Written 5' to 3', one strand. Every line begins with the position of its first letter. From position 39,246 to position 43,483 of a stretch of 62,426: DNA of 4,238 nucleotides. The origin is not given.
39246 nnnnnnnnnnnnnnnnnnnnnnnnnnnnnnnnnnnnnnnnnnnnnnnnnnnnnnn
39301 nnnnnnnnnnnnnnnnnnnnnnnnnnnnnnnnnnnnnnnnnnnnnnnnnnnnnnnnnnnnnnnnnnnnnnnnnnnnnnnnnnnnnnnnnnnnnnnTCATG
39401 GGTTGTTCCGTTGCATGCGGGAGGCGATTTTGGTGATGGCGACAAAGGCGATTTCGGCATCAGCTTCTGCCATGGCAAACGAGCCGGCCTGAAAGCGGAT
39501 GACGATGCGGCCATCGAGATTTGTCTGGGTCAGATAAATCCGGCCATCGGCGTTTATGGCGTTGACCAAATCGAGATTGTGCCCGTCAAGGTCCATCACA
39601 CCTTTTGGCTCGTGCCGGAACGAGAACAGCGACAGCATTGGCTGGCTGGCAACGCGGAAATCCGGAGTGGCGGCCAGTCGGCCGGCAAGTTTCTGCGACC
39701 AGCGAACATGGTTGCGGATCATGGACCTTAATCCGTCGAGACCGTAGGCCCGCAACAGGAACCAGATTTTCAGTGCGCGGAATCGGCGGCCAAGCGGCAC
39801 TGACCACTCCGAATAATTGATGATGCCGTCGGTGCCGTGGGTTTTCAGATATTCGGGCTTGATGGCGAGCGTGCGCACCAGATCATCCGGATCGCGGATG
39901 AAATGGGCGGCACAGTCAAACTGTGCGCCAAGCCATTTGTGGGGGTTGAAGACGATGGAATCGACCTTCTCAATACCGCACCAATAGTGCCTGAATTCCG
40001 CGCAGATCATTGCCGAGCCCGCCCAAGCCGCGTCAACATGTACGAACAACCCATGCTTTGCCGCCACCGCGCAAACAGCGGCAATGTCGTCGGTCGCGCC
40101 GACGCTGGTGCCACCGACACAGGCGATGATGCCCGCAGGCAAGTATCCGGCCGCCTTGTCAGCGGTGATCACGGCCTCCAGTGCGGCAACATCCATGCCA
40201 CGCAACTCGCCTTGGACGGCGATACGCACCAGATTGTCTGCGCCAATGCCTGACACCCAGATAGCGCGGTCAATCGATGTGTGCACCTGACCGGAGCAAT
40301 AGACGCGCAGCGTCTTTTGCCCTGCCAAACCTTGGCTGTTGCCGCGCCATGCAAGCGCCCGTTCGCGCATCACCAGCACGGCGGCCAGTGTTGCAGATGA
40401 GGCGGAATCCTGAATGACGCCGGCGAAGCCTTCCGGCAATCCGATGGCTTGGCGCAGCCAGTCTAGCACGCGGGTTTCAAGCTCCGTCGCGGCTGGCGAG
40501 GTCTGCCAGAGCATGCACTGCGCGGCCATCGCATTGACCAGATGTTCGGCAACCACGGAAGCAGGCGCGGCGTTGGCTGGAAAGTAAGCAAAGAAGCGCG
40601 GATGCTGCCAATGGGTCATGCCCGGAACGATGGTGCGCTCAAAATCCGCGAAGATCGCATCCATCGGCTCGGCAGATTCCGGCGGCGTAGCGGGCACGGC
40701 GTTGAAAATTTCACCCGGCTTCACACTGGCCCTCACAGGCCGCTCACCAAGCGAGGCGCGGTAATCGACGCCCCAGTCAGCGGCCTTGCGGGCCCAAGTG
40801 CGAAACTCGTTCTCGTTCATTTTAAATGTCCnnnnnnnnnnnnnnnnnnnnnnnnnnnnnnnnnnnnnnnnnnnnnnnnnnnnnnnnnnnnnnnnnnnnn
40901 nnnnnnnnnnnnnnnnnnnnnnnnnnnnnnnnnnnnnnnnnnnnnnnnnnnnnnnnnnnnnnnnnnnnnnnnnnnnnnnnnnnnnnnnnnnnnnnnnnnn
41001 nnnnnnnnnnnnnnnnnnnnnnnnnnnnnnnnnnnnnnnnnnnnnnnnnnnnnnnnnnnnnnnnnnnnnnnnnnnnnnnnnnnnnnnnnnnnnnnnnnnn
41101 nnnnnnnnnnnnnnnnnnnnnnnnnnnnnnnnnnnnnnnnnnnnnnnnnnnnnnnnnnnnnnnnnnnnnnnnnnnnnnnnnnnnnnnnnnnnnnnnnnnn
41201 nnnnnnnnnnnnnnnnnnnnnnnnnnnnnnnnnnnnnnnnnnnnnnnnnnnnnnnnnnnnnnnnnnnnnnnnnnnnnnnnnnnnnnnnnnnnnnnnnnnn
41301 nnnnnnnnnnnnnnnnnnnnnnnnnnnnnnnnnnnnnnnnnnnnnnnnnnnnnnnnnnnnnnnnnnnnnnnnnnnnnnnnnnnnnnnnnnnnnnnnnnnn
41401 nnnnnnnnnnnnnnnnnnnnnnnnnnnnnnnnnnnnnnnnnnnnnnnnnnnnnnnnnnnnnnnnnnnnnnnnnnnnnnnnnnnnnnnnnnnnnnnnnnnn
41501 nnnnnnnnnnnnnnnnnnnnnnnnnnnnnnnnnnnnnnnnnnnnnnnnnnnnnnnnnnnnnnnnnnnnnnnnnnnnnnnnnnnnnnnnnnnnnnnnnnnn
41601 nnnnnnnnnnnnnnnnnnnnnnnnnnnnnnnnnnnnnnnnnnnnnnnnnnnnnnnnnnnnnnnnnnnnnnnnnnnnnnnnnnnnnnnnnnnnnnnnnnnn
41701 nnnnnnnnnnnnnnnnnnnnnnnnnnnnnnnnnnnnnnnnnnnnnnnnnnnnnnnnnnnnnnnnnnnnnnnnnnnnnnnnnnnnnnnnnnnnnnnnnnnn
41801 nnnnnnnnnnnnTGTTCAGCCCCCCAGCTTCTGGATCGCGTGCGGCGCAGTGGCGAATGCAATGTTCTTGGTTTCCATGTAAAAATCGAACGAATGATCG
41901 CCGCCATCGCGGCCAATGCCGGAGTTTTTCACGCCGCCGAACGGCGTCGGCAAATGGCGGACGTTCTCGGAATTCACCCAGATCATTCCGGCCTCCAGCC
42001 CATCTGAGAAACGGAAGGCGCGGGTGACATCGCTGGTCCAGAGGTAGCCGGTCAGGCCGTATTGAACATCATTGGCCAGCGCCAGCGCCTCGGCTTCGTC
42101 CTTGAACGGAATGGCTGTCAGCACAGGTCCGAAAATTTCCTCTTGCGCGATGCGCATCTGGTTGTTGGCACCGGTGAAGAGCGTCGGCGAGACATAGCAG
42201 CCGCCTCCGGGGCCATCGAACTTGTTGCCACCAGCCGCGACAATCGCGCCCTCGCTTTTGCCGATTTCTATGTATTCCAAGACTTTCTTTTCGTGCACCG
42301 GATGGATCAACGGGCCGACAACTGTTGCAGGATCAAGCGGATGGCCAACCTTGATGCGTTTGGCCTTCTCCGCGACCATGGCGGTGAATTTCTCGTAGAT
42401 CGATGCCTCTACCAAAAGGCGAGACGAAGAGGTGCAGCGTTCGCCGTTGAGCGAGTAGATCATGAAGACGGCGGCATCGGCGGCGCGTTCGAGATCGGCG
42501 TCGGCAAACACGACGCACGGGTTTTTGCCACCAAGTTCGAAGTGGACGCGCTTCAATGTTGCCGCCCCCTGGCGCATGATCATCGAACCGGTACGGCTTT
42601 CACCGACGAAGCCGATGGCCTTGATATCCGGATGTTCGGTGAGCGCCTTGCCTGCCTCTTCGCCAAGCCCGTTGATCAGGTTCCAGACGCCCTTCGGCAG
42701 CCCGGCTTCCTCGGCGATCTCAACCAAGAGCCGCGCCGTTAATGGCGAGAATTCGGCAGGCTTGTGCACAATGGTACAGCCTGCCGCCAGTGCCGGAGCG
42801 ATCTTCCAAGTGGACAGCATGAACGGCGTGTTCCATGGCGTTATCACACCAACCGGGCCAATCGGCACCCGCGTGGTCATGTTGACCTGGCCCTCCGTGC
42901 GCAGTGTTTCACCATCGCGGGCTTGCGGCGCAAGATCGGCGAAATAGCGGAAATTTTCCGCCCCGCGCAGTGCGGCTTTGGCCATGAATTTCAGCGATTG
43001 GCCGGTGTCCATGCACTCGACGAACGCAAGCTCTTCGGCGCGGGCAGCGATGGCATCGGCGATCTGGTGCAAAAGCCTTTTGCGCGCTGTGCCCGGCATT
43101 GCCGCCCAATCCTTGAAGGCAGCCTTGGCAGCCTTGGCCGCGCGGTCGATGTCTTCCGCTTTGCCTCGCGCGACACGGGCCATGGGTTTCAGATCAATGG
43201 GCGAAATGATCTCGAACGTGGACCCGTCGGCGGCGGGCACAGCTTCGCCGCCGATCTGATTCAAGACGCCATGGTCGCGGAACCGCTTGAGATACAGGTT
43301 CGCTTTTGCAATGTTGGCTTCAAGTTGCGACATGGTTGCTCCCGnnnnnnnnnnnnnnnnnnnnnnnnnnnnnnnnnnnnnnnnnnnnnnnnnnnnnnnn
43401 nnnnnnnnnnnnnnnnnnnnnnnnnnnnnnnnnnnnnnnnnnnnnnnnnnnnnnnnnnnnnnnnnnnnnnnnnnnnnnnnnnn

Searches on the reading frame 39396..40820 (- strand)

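Call 59: search_protein_families(library=ncbifam, proteins=[window:39396-40820:-], max_evalue=1e-10)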
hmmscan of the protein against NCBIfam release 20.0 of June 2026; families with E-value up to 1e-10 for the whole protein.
window:39396-40820:- (474 aa): 4 families
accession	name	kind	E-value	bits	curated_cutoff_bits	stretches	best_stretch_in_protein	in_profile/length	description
NF052646.1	DABADecarRhbB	equivalog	5.2e-48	163.8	900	1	48-442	72-458/491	L-2,4-diaminobutyrate decarboxylase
TIGR03799.1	NOD_PanD_pyr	equivalog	1.5e-29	102.8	606.1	1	166-409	205-443/522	pyridoxal-dependent aspartate 1-decarboxylase PanP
TIGR03812.1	tyr_de_CO2_Arch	equivalog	7.9e-18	64.4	299.4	1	110-405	56-328/375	tyrosine decarboxylase MfnA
NF002748.0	PRK02769.1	equivalog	7.1e-11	41.4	305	1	170-309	110-247/382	histidine decarboxylase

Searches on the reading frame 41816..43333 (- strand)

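Call 59: search_protein_families(library=ncbifam, proteins=[window:41816-43333:-], max_evalue=1e-10)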
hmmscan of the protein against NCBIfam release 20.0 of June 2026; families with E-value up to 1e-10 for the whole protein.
window:41816-43333:- (505 aa): 41 families (the best 25 are shown)
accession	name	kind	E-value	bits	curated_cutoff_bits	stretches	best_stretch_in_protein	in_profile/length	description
TIGR02299.1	HpaE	equivalog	1.1e-231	769.6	638.35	1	26-504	4-487/488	5-carboxymethyl-2-hydroxymuconate semialdehyde dehydrogenase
TIGR03216.1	OH_muco_semi_DH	equivalog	2.4e-143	478.2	693.25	1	25-492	3-478/481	2-hydroxymuconic semialdehyde dehydrogenase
TIGR01804.1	BADH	equivalog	3.6e-142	474.1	668.6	1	27-489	2-467/467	betaine-aldehyde dehydrogenase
NF009725.0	PRK13252.1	equivalog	6e-133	443.8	593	1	26-493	10-479/488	betaine-aldehyde dehydrogenase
NF010000.0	PRK13473.1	subfamily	2.8e-127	425.2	615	1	27-493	7-472/475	aminobutyraldehyde dehydrogenase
NF045735.1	PaDhStyDPseudo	equivalog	9.6e-125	417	850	1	27-494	7-482/483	phenylacetaldehyde dehydrogenase StyD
NF045736.1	PaDhStyDRhodo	equivalog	3.6e-124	414.9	800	1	27-483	7-467/479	phenylacetaldehyde dehydrogenase StyD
NF007352.0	PRK09847.1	equivalog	3.2e-122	408.5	850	1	27-492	24-490/495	aldehyde dehydrogenase PuuC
NF050026.1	AcaldDHExaC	equivalog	1.1e-119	400.4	900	1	25-493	18-493/503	acetaldehyde dehydrogenase ExaC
NF042993.1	AlphKGSA_gudD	equivalog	6e-116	388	770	1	23-491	4-478/481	alpha-ketoglutaric semialdehyde dehydrogenase GucD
NF052305.1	DioxValDhHalo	equivalog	1.1e-113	380.8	750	1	25-491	7-479/483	2,5-dioxovalerate dehydrogenase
TIGR01780.1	SSADH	subfamily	1.3e-110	370.4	646.35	1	49-489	8-448/448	succinate-semialdehyde dehydrogenase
TIGR04284.1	aldehy_Rv0768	hypoth_equivalog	1.2e-100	337.8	775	1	27-493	5-478/480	aldehyde dehydrogenase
NF006916.0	PRK09407.1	equivalog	2e-99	333.6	521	1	32-494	28-493/526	succinic semialdehyde dehydrogenase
NF040648.1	lactal_redase_Meth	equivalog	2.5e-96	323.5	650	1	35-493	11-462/463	lactaldehyde dehydrogenase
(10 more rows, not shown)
